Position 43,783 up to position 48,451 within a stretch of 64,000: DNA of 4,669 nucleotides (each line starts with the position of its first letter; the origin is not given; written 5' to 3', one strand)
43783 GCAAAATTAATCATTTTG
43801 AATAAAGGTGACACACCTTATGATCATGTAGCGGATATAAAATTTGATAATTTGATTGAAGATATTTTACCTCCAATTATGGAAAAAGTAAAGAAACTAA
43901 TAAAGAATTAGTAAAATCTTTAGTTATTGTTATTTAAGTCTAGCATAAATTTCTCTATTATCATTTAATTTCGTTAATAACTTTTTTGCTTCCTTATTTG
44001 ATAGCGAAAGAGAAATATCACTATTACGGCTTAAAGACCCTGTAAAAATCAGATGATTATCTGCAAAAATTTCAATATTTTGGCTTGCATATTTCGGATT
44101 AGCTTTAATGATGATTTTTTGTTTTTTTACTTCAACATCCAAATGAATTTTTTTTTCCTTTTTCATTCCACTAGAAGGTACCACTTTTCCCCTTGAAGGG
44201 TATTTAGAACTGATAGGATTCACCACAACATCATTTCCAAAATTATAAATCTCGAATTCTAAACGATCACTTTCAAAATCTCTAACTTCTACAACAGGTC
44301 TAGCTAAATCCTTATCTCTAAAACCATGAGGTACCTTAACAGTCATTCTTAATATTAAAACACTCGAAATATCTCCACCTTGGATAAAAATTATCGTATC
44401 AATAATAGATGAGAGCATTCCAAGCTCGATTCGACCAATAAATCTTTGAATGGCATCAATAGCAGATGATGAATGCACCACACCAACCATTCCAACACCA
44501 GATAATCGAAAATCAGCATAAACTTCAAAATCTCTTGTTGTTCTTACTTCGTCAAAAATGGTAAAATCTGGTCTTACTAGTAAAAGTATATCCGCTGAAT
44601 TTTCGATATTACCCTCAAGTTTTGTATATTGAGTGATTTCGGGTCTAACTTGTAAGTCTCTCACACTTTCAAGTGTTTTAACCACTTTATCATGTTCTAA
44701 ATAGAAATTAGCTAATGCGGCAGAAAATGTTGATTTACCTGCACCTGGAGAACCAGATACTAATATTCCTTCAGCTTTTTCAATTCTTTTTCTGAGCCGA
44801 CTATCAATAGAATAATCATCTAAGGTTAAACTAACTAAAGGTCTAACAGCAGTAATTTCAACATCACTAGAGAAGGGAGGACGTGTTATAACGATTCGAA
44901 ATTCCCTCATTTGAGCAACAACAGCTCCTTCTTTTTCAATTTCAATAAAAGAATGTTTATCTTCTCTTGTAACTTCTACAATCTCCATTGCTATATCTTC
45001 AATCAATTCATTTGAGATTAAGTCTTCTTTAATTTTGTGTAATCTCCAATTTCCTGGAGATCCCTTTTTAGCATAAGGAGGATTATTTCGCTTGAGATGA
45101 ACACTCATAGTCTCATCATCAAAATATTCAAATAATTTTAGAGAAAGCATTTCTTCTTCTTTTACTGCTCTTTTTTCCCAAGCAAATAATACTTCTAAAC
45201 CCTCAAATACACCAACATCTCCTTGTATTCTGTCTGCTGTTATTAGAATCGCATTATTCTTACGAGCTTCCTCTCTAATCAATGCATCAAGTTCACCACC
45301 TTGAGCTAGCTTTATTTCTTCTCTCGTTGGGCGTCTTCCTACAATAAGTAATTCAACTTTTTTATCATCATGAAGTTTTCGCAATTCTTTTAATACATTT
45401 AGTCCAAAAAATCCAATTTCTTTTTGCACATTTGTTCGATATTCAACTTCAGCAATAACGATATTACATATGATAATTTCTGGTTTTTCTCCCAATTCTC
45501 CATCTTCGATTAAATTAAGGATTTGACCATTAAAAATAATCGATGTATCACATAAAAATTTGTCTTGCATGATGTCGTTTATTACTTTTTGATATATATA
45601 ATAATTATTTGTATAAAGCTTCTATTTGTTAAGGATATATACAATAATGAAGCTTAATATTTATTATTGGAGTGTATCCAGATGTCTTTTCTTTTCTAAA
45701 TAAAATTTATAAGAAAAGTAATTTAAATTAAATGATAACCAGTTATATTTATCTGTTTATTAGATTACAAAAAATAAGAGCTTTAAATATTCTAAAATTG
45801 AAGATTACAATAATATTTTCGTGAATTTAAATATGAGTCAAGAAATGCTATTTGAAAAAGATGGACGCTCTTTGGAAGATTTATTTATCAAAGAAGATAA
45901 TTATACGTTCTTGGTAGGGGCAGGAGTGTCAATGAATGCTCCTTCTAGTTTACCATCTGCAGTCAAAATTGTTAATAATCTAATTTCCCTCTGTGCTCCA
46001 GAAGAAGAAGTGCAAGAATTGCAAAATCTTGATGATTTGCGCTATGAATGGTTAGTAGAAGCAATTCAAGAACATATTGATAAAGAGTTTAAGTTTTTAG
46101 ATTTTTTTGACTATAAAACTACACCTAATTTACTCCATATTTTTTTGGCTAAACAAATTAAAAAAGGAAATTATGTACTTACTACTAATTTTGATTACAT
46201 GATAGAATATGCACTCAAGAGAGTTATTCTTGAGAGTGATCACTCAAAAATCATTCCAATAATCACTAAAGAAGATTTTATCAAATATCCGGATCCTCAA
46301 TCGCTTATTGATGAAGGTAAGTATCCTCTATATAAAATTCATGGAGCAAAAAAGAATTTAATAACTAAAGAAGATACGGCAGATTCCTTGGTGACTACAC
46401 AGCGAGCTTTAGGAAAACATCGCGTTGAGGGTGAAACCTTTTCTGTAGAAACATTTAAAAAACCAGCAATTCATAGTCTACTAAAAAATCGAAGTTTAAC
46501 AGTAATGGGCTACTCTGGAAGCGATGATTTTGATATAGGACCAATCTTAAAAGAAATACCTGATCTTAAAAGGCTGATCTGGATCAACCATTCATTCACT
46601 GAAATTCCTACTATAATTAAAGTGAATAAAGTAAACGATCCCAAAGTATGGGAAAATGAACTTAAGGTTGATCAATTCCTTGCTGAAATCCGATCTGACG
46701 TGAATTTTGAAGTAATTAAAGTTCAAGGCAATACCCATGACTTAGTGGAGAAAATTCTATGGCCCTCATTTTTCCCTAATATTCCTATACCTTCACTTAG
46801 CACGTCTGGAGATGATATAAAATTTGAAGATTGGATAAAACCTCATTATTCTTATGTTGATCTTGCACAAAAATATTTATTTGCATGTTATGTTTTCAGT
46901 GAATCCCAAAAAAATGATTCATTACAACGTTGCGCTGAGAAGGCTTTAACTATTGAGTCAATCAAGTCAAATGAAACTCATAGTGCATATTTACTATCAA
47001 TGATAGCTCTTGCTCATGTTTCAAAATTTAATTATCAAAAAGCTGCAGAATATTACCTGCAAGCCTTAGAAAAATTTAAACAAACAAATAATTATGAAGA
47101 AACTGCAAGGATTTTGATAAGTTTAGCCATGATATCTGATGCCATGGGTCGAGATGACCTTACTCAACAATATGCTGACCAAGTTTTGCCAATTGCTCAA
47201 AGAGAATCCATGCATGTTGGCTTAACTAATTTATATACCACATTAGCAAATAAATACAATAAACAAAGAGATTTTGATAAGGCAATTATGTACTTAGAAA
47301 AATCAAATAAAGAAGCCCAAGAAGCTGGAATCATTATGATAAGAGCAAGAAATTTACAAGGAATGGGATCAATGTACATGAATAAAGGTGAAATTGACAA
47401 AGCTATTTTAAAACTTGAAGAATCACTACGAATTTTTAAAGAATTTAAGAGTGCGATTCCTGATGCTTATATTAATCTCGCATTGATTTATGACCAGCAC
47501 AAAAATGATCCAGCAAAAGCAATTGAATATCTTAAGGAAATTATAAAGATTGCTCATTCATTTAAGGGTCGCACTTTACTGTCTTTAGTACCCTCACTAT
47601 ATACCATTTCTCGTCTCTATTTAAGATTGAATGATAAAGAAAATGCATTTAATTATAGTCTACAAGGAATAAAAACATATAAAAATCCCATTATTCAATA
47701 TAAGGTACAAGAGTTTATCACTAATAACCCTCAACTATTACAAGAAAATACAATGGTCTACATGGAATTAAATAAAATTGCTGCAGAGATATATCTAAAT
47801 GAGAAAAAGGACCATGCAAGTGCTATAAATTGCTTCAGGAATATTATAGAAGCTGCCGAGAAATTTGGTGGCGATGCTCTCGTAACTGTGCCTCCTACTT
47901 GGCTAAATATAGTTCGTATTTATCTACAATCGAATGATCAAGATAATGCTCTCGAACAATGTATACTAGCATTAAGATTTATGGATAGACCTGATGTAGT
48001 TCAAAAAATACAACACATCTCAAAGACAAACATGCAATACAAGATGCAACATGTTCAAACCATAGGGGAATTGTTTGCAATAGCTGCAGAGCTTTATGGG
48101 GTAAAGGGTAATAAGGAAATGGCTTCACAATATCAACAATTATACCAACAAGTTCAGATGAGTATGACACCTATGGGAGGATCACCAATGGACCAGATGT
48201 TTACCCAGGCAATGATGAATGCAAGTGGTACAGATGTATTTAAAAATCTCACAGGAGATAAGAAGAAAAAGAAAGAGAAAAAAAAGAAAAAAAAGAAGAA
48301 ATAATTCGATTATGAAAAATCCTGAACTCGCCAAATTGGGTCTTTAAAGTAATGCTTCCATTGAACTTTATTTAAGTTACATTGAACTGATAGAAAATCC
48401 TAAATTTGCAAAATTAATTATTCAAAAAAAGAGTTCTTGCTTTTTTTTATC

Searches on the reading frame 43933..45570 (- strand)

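Call 29: search_protein_families(library=pfam, proteins=[window:43933-45570:-], max_evalue=0.01)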
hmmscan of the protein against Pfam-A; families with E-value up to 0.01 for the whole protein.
window:43933-45570:- (546 aa): 5 families
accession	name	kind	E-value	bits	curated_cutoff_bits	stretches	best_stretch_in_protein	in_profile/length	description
PF01850.27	PIN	-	5.3e-08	33.9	23.6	1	6-119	2-117/120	PIN domain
PF00437.27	T2SSE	-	1.6e-06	27.5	24.9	1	258-379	133-257/370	Type II/IV secretion system protein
PF20720.3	nSTAND3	-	0.0002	21.5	27.2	1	260-307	11-58/155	Novel STAND NTPase 3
PF13401.12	AAA_22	-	0.0014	19.4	27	0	267-297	6-37/130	AAA domain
PF13238.12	AAA_18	-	0.0043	18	29.4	0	269-293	1-25/128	AAA domain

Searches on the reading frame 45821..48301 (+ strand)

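Call 29: search_protein_families(library=pfam, proteins=[window:45821-48301:+], max_evalue=0.01)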
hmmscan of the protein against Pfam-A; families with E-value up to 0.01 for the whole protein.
window:45821-48301:+ (827 aa): 14 families
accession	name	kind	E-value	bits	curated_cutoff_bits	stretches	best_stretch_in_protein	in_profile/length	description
PF13424.12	TPR_12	-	1e-24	86.9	30.1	3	548-621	4-76/77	Tetratricopeptide repeat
PF13181.12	TPR_8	-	1.7e-16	59.3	25.7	1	548-578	2-31/34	Tetratricopeptide repeat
PF07719.23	TPR_2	-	8.5e-11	41.6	27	0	389-419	1-31/34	Tetratricopeptide repeat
PF00515.34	TPR_1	-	1.1e-09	38.2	27.8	0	471-494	3-26/34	Tetratricopeptide repeat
PF13176.12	TPR_7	-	2.4e-09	37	27.9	0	549-579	1-30/36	Tetratricopeptide repeat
PF13289.12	SIR2_2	-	2.5e-09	37.8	24.5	1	119-246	3-105/141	SIR2-like domain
PF17874.7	TPR_MalT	-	3.5e-09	36.8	45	1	364-499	16-152/336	MalT-like TPR region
PF13428.12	TPR_14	-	6e-08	33.1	23.5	0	470-497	2-29/44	Tetratricopeptide repeat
PF25058.1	ARM_TT21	-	1.4e-05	25.5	27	1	641-675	121-155/155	Tetratricopeptide repeat protein 21 ARM repeat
PF13374.12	TPR_10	-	1.4e-05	25.4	27.5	0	389-423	2-36/42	Tetratricopeptide repeat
PF13174.12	TPR_6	-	6.8e-05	23.7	26.3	0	548-576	1-28/33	Tetratricopeptide repeat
PF13432.12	TPR_16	-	0.0002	22.2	32.7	0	519-577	7-60/65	Tetratricopeptide repeat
PF14938.12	SNAP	-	0.0013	18.7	25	0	476-576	81-183/282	Soluble NSF attachment protein, SNAP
PF08238.18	Sel1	-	0.0081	17.2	30.7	0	400-417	17-33/36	Sel1 repeat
